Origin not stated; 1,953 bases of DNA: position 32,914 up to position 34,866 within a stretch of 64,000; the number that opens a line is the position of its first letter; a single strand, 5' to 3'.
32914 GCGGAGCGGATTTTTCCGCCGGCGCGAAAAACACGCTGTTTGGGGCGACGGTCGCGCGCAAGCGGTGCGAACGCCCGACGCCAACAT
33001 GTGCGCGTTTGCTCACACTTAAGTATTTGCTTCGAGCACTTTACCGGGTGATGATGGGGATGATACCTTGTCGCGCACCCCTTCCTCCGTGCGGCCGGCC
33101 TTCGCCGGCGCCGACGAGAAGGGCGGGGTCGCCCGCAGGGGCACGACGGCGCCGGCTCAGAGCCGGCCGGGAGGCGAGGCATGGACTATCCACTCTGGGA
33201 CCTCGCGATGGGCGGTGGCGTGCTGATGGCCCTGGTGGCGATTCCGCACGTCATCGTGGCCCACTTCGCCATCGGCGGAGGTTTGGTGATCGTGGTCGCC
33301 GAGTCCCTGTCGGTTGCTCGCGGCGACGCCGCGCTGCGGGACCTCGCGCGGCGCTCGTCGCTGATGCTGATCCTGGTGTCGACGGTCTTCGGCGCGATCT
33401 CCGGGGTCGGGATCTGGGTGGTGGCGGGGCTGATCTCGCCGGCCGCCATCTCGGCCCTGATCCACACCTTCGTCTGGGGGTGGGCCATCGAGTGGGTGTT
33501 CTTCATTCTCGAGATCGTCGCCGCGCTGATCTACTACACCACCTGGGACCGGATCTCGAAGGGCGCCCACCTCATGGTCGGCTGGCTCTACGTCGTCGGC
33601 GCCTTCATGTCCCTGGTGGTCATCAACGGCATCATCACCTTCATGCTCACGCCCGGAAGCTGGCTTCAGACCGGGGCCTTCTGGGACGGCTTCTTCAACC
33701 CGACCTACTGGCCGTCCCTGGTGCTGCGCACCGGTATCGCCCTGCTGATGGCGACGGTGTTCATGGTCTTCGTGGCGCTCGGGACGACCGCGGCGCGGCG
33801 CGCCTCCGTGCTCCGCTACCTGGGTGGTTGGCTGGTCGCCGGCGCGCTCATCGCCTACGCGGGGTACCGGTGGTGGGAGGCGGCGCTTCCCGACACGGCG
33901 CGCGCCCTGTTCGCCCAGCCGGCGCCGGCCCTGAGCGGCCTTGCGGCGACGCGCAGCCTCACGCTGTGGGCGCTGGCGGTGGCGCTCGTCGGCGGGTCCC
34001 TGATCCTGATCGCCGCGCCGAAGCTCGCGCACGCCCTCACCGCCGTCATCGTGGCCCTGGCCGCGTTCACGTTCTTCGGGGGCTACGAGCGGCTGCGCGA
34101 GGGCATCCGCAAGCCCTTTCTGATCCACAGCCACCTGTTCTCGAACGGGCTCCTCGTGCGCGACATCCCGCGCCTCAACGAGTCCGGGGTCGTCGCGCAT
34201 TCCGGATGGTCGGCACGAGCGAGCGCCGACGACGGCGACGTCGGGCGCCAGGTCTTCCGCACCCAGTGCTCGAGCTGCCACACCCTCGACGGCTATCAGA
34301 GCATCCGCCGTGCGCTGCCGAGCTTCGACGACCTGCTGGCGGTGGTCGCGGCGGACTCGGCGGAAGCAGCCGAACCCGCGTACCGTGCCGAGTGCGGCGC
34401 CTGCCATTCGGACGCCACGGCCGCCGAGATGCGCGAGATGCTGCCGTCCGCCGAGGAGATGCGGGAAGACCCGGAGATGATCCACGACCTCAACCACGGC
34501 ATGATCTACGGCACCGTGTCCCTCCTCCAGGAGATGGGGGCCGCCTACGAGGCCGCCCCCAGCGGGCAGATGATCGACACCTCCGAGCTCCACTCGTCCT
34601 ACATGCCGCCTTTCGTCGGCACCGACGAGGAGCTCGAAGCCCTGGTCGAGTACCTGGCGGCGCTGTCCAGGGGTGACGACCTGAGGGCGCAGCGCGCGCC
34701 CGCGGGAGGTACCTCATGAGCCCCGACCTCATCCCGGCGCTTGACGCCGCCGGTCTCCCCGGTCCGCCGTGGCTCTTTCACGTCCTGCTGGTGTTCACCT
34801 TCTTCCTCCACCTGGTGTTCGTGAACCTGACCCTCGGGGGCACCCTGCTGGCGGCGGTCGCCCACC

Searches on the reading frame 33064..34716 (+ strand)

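Call 53: search_protein_families(library=pfam, proteins=[window:33064-34716:+], max_evalue=0.00001)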
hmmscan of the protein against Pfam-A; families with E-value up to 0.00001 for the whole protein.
window:33064-34716:+ (551 aa): 2 families
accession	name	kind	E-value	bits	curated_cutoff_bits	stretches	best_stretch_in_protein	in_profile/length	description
PF01654.22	Cyt_bd_oxida_I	-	8.4e-10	38.2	26.2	1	54-238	5-196/418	Cytochrome bd terminal oxidase subunit I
PF13442.11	Cytochrome_CBB3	-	1.3e-09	38.6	27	0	433-531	3-68/68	Cytochrome C oxidase, cbb3-type, subunit III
